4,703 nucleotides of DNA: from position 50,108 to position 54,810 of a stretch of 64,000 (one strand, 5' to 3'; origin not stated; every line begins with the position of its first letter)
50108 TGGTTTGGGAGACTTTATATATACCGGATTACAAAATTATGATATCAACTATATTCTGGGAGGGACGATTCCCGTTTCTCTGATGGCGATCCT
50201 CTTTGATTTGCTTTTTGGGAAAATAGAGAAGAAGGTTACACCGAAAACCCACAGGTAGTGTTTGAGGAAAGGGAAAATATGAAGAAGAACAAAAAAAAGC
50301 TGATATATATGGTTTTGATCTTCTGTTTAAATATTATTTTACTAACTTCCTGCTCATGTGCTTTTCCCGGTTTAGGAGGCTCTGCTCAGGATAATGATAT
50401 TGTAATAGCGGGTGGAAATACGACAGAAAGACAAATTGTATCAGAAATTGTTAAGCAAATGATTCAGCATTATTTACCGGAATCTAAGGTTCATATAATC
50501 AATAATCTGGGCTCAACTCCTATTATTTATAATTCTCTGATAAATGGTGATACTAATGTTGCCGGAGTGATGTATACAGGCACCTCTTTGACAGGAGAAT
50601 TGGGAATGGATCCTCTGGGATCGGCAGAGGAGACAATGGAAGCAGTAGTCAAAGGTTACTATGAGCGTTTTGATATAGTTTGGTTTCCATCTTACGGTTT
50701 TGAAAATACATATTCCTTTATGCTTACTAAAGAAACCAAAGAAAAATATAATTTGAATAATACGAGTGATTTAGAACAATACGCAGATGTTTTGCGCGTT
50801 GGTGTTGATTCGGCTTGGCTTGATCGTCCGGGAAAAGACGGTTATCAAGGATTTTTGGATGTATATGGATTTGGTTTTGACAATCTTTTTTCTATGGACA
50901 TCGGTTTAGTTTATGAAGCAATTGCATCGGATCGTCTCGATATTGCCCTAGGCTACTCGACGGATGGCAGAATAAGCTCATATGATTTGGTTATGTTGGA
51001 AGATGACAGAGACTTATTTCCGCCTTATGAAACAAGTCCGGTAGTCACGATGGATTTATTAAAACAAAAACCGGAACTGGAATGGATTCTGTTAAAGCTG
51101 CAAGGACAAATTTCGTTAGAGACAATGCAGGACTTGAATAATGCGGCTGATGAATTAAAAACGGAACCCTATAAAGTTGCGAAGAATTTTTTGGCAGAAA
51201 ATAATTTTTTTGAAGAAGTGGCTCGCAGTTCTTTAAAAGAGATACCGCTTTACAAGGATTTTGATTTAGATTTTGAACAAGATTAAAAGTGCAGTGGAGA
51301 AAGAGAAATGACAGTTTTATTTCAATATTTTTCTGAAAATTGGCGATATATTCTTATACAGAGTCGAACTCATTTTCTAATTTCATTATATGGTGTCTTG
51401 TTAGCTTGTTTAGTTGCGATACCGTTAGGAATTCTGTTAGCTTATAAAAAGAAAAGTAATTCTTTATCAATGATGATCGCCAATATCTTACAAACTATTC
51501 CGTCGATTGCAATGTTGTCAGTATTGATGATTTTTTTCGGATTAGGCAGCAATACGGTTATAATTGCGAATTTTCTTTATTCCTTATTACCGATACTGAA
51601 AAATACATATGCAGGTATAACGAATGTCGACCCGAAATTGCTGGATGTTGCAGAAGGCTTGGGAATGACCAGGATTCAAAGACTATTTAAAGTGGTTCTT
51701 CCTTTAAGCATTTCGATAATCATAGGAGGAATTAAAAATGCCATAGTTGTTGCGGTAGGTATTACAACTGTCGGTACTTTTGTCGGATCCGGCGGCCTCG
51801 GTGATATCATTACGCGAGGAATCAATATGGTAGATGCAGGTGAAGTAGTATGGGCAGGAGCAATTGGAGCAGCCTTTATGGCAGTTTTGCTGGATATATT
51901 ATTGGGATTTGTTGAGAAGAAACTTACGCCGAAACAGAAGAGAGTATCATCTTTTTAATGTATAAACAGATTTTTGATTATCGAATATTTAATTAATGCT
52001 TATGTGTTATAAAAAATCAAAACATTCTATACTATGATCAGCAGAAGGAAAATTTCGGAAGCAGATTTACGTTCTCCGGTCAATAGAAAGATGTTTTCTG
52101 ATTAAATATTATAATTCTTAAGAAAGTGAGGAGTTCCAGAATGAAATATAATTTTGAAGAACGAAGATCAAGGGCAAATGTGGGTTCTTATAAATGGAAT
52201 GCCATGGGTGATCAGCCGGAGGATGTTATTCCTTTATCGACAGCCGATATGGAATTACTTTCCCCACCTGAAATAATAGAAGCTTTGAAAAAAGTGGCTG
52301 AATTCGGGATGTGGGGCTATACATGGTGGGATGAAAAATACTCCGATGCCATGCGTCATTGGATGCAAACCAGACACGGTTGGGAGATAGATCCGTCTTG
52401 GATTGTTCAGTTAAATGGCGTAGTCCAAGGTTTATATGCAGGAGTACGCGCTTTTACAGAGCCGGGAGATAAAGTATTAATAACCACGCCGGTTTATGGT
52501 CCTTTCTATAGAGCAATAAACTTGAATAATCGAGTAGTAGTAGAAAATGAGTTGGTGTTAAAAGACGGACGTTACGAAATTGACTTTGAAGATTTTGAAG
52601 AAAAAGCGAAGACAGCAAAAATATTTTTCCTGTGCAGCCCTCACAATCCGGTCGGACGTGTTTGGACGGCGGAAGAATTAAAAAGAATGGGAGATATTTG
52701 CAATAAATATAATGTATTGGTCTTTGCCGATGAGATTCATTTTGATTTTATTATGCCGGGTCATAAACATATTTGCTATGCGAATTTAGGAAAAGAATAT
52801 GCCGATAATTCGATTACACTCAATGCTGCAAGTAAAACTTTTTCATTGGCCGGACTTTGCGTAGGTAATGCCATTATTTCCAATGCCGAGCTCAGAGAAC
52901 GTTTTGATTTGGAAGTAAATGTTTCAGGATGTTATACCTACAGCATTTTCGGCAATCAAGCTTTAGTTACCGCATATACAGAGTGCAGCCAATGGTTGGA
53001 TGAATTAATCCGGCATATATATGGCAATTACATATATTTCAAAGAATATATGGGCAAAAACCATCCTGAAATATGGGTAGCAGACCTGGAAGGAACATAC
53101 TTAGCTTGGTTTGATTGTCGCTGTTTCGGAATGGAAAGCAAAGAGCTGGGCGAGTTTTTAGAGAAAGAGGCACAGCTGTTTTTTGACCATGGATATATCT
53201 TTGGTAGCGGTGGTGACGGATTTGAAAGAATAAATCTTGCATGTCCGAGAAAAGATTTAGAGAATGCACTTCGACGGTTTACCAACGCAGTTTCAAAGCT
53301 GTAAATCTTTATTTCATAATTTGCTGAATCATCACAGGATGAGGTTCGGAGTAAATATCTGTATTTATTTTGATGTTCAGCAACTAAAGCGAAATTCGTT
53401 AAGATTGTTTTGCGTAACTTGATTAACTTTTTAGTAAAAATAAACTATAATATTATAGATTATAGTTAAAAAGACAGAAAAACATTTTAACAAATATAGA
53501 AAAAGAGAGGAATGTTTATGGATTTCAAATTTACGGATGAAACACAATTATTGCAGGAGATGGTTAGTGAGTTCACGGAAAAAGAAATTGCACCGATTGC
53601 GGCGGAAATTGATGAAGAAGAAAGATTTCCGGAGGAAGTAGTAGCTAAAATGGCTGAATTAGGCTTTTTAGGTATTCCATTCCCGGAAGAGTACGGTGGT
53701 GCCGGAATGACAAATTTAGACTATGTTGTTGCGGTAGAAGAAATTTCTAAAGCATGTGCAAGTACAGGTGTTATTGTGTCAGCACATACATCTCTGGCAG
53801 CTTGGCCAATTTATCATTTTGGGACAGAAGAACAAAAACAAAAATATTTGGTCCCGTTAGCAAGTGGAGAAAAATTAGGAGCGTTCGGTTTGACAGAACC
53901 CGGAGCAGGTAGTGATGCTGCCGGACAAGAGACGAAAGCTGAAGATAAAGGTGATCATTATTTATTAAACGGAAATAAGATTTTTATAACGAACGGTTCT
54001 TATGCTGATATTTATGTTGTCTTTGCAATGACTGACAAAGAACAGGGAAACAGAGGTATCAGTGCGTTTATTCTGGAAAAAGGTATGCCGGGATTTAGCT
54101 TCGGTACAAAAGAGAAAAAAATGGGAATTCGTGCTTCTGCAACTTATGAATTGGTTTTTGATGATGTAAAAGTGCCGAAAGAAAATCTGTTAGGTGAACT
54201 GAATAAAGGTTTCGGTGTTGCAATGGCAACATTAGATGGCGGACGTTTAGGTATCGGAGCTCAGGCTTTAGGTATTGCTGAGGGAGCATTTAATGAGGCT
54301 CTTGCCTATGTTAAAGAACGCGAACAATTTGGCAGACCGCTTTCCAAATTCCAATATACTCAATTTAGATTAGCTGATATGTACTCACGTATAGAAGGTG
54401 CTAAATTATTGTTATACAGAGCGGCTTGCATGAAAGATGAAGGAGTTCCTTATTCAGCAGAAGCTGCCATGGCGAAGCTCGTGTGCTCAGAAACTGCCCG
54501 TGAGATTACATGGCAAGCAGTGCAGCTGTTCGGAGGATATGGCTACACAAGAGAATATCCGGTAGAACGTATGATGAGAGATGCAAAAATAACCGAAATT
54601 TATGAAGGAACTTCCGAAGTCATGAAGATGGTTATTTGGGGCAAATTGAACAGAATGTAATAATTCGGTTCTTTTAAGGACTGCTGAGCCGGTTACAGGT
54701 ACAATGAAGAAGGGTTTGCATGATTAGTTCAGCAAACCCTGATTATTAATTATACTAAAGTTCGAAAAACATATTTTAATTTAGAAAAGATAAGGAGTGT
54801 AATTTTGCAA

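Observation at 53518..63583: Gram-positive cai/bbu-like quaternary-amine acyl-CoA locus joined to a Bcd/EtfBA module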

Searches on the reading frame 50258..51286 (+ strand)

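Call 53: search_protein_families(library=ncbifam, proteins=[window:50258-51286:+], max_evalue=1e-8)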
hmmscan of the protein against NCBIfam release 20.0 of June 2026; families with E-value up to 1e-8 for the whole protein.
window:50258-51286:+ (342 aa): 1 family
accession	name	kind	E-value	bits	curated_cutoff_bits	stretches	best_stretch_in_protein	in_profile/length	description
NF049931.1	GlyBetbindOsmF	equivalog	3.9e-21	75.4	400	1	47-317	4-281/283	glycine betaine ABC transporter substrate-binding protein OsmF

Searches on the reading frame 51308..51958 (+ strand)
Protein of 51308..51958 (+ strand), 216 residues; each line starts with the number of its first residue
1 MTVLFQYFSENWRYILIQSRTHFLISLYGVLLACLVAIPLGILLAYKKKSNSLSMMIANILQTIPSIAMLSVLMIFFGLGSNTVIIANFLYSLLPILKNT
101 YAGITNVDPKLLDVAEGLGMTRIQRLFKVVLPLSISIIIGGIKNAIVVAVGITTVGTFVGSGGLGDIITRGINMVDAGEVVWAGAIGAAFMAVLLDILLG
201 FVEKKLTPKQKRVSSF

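Call 53: search_protein_families(library=ncbifam, proteins=[window:51308-51958:+], max_evalue=1e-8)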
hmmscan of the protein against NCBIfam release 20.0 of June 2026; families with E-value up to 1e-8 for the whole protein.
window:51308-51958:+ (216 aa): 6 families
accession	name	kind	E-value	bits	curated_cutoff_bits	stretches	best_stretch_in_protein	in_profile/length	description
TIGR03416.1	ABC_choXWV_perm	equivalog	2.7e-24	86.1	363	1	26-197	95-265/267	choline ABC transporter permease subunit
NF008196.0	PRK10952.1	equivalog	4.9e-24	84.8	439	1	26-204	153-330/356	glycine betaine/L-proline ABC transporter permease ProW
NF040733.1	ABC_perm_U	equivalog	1.4e-16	60.8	295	1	27-207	66-246/251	ABC transporter permease subunit SaoP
NF007545.0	PRK10160.1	equivalog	2.6e-15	56.6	342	1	21-210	85-271/275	taurine ABC transporter permease TauC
TIGR01183.1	ntrB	equivalog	4.4e-12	46.1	209.05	1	28-202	28-202/202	nitrate ABC transporter permease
NF008470.0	PRK11365.1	equivalog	5.7e-11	42.3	347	1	10-203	57-246/263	aliphatic sulfonate ABC transporter permease SsuC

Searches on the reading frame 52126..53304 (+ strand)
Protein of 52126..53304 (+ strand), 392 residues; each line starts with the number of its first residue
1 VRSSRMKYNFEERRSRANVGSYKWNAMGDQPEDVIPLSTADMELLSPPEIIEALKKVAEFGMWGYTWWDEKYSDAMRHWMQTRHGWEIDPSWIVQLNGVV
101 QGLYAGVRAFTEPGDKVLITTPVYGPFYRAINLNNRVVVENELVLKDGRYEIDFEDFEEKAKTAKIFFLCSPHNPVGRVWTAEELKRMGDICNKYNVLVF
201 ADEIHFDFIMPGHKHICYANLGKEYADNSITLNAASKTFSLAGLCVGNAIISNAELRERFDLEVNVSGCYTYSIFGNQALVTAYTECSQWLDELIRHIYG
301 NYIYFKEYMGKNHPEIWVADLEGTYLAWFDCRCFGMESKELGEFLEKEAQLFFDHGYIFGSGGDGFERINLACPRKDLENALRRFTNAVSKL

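Call 3: search_protein_families(library=pfam, proteins=[window:52126-53304:+])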
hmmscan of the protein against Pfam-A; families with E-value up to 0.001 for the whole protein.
window:52126-53304:+ (392 aa): 1 family
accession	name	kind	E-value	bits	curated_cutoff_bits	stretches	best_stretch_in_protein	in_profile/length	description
PF00155.27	Aminotran_1_2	-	9.2e-41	140.6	19.7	1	33-385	2-361/361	Aminotransferase class I and II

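Call 4: search_protein_families(library=ncbifam, proteins=[window:52126-53304:+])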
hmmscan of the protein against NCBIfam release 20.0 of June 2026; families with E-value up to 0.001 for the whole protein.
window:52126-53304:+ (392 aa): 67 families (the best 25 are shown)
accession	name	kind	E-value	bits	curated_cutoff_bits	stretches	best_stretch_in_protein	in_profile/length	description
TIGR04350.1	C_S_lyase_PatB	subfamily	3.4e-122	408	340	1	10-389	1-383/384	PatB family C-S lyase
NF041364.1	GntC_guanitoxin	equivalog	8.4e-40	136.8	415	1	75-386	45-354/356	guanitoxin biosynthesis PLP-dependent (S)-gamma-hydroxy-L-arginine cyclodehydratase GntC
NF004975.0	PRK06348.1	equivalog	6.5e-35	120.8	549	1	26-386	23-380/384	pyridoxal phosphate-dependent aminotransferase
NF006229.0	PRK08361.1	equivalog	2.1e-32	112.6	624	1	31-392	32-391/391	aspartate aminotransferase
TIGR03540.1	DapC_direct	equivalog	2.7e-30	105.6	593.25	1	30-386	27-381/383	LL-diaminopimelate aminotransferase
NF004770.0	PRK06108.1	subfamily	8e-30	103.9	422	1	27-390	31-393/396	pyridoxal phosphate-dependent aminotransferase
NF006756.0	PRK09276.1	subfamily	1.1e-29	103.6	507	1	28-387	27-384/387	LL-diaminopimelate aminotransferase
NF005977.0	PRK08068.1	subfamily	2.1e-27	96.4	494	1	25-386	25-384/391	transaminase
NF005816.0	PRK07682.1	equivalog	7.7e-27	93.9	620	1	29-390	26-384/390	aminotransferase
NF005855.0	PRK07777.1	equivalog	4.6e-26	92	553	1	75-337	73-332/391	pyridoxal phosphate-dependent aminotransferase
NF041091.1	asp_aminotase_Arch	equivalog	1e-25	90.4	550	1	27-387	22-373/376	aspartate aminotransferase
NF006230.0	PRK08363.1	equivalog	1.2e-25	90.1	534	1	78-390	81-393/398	alanine aminotransferase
NF005732.0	PRK07550.1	equivalog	1e-24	87.3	366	1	30-386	30-385/389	aminotransferase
NF004611.0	PRK05942.1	equivalog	1.3e-24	86.9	628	1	29-388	32-389/394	aspartate aminotransferase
NF005744.0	PRK07568.1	subfamily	2.3e-23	82.7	389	1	43-259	41-257/398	pyridoxal phosphate-dependent aminotransferase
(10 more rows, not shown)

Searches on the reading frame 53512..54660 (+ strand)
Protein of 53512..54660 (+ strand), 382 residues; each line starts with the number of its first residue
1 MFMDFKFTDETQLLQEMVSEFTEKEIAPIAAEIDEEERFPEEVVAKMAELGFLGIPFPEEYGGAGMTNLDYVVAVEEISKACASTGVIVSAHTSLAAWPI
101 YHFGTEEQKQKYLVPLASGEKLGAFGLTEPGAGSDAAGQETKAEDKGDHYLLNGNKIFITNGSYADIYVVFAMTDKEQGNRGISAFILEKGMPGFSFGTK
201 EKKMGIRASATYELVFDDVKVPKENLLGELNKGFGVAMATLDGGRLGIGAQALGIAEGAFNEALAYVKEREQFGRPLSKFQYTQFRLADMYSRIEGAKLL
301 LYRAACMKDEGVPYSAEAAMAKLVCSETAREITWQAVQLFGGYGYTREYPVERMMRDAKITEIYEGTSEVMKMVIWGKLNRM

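Call 3: search_protein_families(library=pfam, proteins=[window:53512-54660:+])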
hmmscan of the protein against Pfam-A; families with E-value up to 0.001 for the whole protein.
window:53512-54660:+ (382 aa): 5 families
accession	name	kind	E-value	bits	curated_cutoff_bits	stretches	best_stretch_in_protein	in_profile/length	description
PF00441.29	Acyl-CoA_dh_1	-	3.7e-53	180.1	22.4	1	231-375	1-145/150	Acyl-CoA dehydrogenase, C-terminal domain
PF02771.21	Acyl-CoA_dh_N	-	1.3e-46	158.1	22.9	1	8-120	1-113/113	Acyl-CoA dehydrogenase, N-terminal domain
PF08028.16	Acyl-CoA_dh_2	-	1.2e-28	100.5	22.7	1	246-368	1-133/134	Acyl-CoA dehydrogenase, C-terminal domain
PF02770.24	Acyl-CoA_dh_M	-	2e-28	98.9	33.3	1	124-219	1-97/97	Acyl-CoA dehydrogenase, middle domain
PF22924.1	ACOX_C_alpha1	-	0.00027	21.2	27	1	315-372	104-161/169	Acyl-CoA oxidase, C-alpha1 domain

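Call 4: search_protein_families(library=ncbifam, proteins=[window:53512-54660:+])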
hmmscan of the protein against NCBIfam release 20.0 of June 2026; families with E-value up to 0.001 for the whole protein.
window:53512-54660:+ (382 aa): 24 families
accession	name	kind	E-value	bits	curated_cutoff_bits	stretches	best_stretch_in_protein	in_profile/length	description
NF042972.1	AcrlCoAredClosAcrC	equivalog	1.4e-159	530.8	640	1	3-375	1-372/378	acryloyl-CoA reductase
NF058590.1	AcCoDHFadEBacil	equivalog_domain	7.7e-109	364.8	600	1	5-379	19-410/586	acyl-CoA dehydrogenase FadE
NF045552.1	GlutCoADH_Des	equivalog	9e-106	354.3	470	1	3-375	1-375/387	glutaryl-CoA dehydrogenase Acd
NF043006.1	CyhCrbnylCoADH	equivalog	2e-105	352.9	650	1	8-375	5-371/380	cyclohexane-1-carbonyl-CoA dehydrogenase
NF042439.1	SulpropCoADesulf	equivalog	1.7e-97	326.6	600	1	16-378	2-369/379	3-sulfinopropanoyl-CoA desulfinase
NF053553.1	prodigi_MBC_PigA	equivalog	1.2e-85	287.9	500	1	3-378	1-378/381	prodigiosin MBC biosynthesis dehydrogenase PigA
NF045652.1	ProlPCPDhRedW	equivalog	9.6e-85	284.6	650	1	10-374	3-368/376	L-prolyl-[peptidyl-carrier protein] dehydrogenase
TIGR03207.1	cyc_hxne_CoA_dh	equivalog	9.3e-74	248.4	575.35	1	9-375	3-367/372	cyclohexanecarboxyl-CoA dehydrogenase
NF008997.0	PRK12341.1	equivalog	2e-73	247.7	537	1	3-374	1-371/382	acyl-CoA dehydrogenase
NF002885.1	PRK03354.1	equivalog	4.4e-63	213.6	540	1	3-373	1-367/378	crotonobetainyl-CoA dehydrogenase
NF052270.1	Staph_DH_FadE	equivalog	1.4e-57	195.3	600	1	9-376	24-390/400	acyl-CoA dehydrogenase FadE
NF049984.1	Rv1679_FadE16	equivalog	2.2e-41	142.3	600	1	29-371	15-357/371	Rv1679 family acyl-CoA dehydrogenase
TIGR03203.1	pimD_small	equivalog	7.3e-36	124.1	652.7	1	4-359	1-356/378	pimeloyl-CoA dehydrogenase small subunit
NF007000.1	PRK09463.1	subfamily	1.1e-33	116.6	600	1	33-345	67-398/726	acyl-CoA dehydrogenase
TIGR03204.1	pimC_large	equivalog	1.2e-32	113.4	623.85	1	6-311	3-306/395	pimeloyl-CoA dehydrogenase large subunit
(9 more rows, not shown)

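Call 30: search_solved_structures(query=window:53512-54660:+, max_evalue=1e-60)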
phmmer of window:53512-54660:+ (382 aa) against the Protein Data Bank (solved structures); distinct sequences matched with E-value up to 1e-60: 60.
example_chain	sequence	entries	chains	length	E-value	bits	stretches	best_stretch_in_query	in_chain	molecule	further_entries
5ol2_C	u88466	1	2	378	1.2e-166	557.7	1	10-379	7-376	Acyl-CoA dehydrogenase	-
4l1f_A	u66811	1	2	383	5.7e-146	489.7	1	3-375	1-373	Acyl-CoA dehydrogenase domain protein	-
9w60_A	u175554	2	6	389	3e-145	487.3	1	3-379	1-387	Butyryl CoA dehydrogenase apo protein | Butyryl CoA Dehydrogenase with FAD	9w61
1buc_A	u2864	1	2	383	1.4e-134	452.2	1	3-379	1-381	BUTYRYL-COA DEHYDROGENASE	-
5lnx_A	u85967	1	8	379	7.2e-124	417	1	8-375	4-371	Acyl-CoA dehydrogenase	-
1jqi_A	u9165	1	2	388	1.6e-122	412.6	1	7-381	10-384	short chain acyl-CoA dehydrogenase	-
7y0a_A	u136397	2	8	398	3.8e-119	401.5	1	7-381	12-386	Short-chain specific acyl-CoA dehydrogenase, mitochondrial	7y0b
8sgs_A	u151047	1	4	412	4.4e-119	401.3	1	7-381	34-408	Short-chain specific acyl-CoA dehydrogenase, mitochondrial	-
2vig_A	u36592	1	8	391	3.1e-118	398.5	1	9-381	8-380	SHORT-CHAIN SPECIFIC ACYL-COA DEHYDROGENASE,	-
6fah_C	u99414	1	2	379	9.1e-114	383.8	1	7-379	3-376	Caffeyl-CoA reductase-Etf complex subunit CarC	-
4m9a_A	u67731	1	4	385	4.6e-109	368.3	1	3-376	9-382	Acyl-CoA dehydrogenase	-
1ukw_A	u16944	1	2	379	7.2e-106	357.8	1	3-375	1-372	acyl-CoA dehydrogenase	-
4n5f_A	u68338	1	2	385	5.2e-105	355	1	3-376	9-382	Putative acyl-CoA dehydrogenase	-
4u83_A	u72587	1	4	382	2.7e-104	352.6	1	7-375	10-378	Acyl-CoA dehydrogenase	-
3pfd_A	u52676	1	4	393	3.2e-104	352.4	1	4-375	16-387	Acyl-CoA dehydrogenase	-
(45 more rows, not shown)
